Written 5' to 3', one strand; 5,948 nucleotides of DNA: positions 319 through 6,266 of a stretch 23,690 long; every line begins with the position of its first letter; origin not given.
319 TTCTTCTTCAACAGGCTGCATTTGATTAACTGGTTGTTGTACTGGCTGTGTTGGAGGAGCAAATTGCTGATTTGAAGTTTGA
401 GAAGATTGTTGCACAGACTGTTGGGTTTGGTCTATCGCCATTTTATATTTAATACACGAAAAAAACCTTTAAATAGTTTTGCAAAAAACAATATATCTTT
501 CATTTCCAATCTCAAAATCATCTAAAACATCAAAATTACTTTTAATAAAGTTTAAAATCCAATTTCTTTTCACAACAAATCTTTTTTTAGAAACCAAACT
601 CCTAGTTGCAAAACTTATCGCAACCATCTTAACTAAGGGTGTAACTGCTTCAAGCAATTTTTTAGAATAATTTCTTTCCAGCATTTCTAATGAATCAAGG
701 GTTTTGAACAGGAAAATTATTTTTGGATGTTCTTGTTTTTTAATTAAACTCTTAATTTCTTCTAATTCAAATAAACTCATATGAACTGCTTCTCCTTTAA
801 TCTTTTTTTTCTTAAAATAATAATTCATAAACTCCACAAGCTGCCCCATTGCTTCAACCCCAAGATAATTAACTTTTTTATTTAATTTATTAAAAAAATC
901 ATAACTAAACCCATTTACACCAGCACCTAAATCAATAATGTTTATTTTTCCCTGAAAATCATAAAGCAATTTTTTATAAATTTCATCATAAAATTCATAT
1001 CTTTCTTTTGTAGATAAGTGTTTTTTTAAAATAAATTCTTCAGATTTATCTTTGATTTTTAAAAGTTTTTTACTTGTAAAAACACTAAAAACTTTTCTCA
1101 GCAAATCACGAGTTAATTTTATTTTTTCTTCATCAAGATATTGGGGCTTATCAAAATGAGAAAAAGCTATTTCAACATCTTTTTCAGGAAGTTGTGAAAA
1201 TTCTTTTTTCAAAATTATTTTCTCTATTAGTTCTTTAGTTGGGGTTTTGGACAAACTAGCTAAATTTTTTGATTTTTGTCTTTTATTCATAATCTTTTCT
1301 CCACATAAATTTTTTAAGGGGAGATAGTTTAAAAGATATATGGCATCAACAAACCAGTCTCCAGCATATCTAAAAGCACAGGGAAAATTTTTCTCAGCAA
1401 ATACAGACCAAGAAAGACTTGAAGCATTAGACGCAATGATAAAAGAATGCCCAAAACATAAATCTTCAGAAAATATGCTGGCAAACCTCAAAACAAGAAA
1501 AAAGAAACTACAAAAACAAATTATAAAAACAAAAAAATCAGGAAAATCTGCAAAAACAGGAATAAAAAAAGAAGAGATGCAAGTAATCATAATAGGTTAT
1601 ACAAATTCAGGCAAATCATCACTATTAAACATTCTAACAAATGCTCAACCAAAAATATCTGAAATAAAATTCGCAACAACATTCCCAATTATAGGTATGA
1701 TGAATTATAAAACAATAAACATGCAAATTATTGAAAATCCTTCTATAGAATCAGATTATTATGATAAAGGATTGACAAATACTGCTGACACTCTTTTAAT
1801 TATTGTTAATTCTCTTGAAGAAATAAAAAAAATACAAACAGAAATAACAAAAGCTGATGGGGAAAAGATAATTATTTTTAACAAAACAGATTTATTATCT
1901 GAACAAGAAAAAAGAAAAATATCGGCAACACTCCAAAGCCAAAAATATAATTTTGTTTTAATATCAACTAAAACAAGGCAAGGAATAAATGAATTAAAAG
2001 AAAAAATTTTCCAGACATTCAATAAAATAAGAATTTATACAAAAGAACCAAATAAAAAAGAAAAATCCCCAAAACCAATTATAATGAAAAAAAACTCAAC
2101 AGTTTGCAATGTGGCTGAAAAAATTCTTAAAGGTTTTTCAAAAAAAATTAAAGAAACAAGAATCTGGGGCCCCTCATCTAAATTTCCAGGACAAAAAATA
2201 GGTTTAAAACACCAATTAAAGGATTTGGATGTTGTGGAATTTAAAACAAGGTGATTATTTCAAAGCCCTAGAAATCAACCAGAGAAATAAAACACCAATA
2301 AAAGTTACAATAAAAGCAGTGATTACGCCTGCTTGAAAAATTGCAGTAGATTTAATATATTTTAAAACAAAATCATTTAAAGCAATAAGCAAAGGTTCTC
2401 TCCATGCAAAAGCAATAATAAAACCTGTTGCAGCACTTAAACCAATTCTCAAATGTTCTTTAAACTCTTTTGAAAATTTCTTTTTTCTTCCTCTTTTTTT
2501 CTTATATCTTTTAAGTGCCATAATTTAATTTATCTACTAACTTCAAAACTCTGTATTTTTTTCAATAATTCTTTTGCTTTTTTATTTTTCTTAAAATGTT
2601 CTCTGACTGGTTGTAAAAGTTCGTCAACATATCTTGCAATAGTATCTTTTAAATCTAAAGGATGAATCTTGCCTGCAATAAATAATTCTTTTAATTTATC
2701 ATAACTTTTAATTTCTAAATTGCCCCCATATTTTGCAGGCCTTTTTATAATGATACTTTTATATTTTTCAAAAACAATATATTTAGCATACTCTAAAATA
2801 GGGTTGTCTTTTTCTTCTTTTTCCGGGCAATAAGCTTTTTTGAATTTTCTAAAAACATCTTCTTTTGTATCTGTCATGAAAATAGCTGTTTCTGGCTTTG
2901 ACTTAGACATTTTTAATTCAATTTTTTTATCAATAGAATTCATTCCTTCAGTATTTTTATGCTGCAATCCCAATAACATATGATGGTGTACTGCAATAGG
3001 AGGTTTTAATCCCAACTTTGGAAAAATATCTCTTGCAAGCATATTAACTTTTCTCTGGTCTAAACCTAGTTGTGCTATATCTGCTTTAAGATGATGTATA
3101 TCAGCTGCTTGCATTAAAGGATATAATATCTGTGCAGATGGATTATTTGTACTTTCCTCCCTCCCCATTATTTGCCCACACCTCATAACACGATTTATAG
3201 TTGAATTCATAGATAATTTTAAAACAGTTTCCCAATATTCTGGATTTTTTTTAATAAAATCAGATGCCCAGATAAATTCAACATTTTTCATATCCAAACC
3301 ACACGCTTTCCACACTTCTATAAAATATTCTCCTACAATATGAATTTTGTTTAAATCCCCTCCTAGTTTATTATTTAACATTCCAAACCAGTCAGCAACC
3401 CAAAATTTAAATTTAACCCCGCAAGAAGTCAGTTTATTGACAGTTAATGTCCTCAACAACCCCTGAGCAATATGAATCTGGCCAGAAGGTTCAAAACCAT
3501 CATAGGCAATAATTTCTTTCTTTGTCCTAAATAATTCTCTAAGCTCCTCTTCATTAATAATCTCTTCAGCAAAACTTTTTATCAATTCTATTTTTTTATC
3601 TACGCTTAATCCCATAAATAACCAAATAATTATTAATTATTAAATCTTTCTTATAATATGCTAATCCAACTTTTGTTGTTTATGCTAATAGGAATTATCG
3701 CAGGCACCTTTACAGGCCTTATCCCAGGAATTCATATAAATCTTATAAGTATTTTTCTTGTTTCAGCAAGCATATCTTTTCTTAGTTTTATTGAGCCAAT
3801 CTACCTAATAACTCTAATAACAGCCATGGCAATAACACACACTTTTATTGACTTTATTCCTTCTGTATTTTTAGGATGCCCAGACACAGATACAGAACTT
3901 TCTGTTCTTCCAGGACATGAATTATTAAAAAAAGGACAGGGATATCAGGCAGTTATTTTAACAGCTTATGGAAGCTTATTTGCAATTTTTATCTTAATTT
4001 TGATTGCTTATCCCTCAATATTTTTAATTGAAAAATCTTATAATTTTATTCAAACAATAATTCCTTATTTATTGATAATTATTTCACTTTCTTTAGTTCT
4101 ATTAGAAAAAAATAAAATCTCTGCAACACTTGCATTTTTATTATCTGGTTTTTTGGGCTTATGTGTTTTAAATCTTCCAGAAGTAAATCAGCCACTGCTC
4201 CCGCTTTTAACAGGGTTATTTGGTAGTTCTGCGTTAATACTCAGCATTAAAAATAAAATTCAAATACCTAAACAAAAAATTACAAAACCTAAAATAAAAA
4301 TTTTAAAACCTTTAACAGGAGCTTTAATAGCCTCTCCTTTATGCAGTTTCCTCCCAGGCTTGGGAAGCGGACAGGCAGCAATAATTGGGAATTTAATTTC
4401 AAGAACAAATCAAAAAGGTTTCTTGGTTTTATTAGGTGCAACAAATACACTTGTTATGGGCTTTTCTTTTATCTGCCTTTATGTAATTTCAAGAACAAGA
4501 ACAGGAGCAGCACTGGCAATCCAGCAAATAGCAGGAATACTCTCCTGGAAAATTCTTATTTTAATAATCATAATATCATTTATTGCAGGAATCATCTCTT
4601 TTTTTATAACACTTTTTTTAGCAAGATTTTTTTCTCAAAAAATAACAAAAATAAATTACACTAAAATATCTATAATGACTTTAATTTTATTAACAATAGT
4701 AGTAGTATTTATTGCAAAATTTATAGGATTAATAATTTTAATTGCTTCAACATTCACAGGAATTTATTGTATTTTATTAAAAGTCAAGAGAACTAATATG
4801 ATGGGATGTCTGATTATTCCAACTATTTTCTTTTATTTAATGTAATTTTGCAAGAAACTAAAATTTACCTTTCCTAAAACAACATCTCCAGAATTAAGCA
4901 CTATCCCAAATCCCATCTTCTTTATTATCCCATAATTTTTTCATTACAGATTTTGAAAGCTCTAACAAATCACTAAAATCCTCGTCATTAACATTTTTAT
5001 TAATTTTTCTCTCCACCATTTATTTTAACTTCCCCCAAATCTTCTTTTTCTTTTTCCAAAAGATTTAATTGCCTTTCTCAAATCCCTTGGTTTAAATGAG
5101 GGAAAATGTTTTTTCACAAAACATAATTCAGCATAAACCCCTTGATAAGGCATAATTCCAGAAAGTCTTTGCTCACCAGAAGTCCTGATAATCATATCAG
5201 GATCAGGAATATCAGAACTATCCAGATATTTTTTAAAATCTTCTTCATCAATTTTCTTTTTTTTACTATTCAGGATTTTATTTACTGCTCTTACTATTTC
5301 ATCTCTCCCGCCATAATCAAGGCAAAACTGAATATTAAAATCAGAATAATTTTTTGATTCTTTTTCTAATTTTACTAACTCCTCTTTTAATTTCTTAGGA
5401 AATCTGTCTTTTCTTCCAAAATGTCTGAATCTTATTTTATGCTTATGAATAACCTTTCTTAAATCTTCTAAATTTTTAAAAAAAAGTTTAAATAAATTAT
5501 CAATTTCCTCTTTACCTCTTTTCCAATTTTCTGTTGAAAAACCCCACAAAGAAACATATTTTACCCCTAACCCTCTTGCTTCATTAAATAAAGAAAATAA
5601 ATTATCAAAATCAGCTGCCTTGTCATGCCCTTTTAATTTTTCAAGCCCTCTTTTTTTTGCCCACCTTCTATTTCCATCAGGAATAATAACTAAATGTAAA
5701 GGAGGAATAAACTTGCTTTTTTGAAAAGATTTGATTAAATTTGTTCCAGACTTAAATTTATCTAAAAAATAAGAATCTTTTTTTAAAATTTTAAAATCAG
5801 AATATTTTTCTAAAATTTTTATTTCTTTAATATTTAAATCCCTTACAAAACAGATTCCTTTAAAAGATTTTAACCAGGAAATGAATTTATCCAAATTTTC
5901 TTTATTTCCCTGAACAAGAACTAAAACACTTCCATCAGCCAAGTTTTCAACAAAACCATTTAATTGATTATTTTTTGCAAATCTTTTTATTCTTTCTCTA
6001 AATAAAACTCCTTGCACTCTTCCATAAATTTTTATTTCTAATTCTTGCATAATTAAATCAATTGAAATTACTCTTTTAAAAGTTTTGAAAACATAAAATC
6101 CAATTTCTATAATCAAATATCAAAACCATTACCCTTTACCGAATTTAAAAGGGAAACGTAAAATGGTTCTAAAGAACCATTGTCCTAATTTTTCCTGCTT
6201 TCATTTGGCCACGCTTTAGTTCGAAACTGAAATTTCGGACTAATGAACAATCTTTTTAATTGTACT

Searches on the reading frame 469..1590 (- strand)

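Call 7: search_protein_families(library=pfam, proteins=[window:469-1590:-])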
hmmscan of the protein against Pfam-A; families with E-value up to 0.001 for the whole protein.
window:469-1590:- (373 aa): 2 families
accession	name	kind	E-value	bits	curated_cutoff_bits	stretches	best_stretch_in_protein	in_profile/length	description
PF07091.17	FmrO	-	1.5e-09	38.2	27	1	187-337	80-221/255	Ribosomal RNA methyltransferase (FmrO)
PF13847.12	Methyltransf_31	-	0.00043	20.4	27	0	215-313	4-98/145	Methyltransferase domain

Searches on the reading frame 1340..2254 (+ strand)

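Call 7: search_protein_families(library=pfam, proteins=[window:1340-2254:+])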
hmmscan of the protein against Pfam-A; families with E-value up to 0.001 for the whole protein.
window:1340-2254:+ (304 aa): 9 families
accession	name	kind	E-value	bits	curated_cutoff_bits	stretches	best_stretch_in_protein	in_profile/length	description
PF01926.29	MMR_HSR1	-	3.9e-14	53.2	21.9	1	81-182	1-113/113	50S ribosome-binding GTPase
PF03193.22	RsgA_GTPase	-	1.8e-09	38.1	30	1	159-225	39-106/174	RsgA GTPase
PF02824.27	TGS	-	1.5e-07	31.8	22.2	1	230-303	1-60/60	TGS domain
PF16897.10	MMR_HSR1_Xtn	-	1.9e-06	28.2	35.2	1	176-227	58-104/106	C-terminal region of MMR_HSR1 domain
PF02421.24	FeoB_N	-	3.3e-06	27.1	27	1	81-223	2-156/156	Ferrous iron transport protein B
PF12631.12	MnmE_helical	-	0.00021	22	40.1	1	42-232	63-140/211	MnmE helical domain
PF00009.33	GTP_EFTU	-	0.00051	20.1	26.5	0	169-227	117-186/188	Elongation factor Tu GTP binding domain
PF00025.27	Arf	-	0.00081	19.4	22.3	0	73-129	8-61/174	ADP-ribosylation factor family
PF02492.25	cobW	-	0.00089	19.3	20.7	0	155-200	128-171/180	CobW/HypB/UreG, nucleotide-binding domain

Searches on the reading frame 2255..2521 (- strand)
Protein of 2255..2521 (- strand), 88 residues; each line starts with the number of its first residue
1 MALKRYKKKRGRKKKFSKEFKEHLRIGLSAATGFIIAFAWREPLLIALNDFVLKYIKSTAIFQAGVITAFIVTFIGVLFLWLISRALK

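Call 7: search_protein_families(library=pfam, proteins=[window:2255-2521:-])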
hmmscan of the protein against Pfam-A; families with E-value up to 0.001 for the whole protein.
window:2255-2521:- (88 aa): 1 family
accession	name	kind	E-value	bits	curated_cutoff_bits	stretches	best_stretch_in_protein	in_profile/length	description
PF18898.5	DUF5654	-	8.2e-06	26.2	23.8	1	19-87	4-68/71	Family of unknown function (DUF5654)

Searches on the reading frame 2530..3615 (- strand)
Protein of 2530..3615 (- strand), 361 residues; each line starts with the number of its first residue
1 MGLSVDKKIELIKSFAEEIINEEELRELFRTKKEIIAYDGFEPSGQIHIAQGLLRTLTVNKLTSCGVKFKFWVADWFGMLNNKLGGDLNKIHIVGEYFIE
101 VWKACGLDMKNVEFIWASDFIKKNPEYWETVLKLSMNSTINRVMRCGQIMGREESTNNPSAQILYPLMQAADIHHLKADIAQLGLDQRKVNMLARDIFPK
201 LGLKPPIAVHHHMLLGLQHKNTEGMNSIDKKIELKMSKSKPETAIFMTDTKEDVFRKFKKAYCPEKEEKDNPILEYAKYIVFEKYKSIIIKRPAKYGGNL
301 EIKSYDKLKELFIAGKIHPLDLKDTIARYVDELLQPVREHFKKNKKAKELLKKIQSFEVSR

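Call 7: search_protein_families(library=pfam, proteins=[window:2530-3615:-])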
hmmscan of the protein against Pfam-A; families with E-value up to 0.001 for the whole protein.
window:2530-3615:- (361 aa): 1 family
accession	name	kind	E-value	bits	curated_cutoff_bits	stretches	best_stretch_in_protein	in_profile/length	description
PF00579.31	tRNA-synt_1b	-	3e-47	161.8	21.1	1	32-335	3-292/292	tRNA synthetases class I (W and Y)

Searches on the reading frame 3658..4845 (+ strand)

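Call 7: search_protein_families(library=pfam, proteins=[window:3658-4845:+])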
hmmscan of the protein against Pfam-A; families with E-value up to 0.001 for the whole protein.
window:3658-4845:+ (395 aa): 1 family
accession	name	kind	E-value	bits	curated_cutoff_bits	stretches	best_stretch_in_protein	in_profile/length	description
PF01970.21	TctA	-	1.7e-46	159.1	28.9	1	6-382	1-422/423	Tripartite tricarboxylate transporter TctA family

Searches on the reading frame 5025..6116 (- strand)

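Call 7: search_protein_families(library=pfam, proteins=[window:5025-6116:-])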
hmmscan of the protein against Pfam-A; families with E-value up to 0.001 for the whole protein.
window:5025-6116:- (363 aa): 2 families
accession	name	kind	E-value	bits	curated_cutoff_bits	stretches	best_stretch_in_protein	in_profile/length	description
PF01255.24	Prenyltransf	-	9.8e-67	225.1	27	1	145-361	1-219/219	Putative undecaprenyl diphosphate synthase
PF00708.24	Acylphosphatase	-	1e-20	74.2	22.5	1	27-110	2-85/85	Acylphosphatase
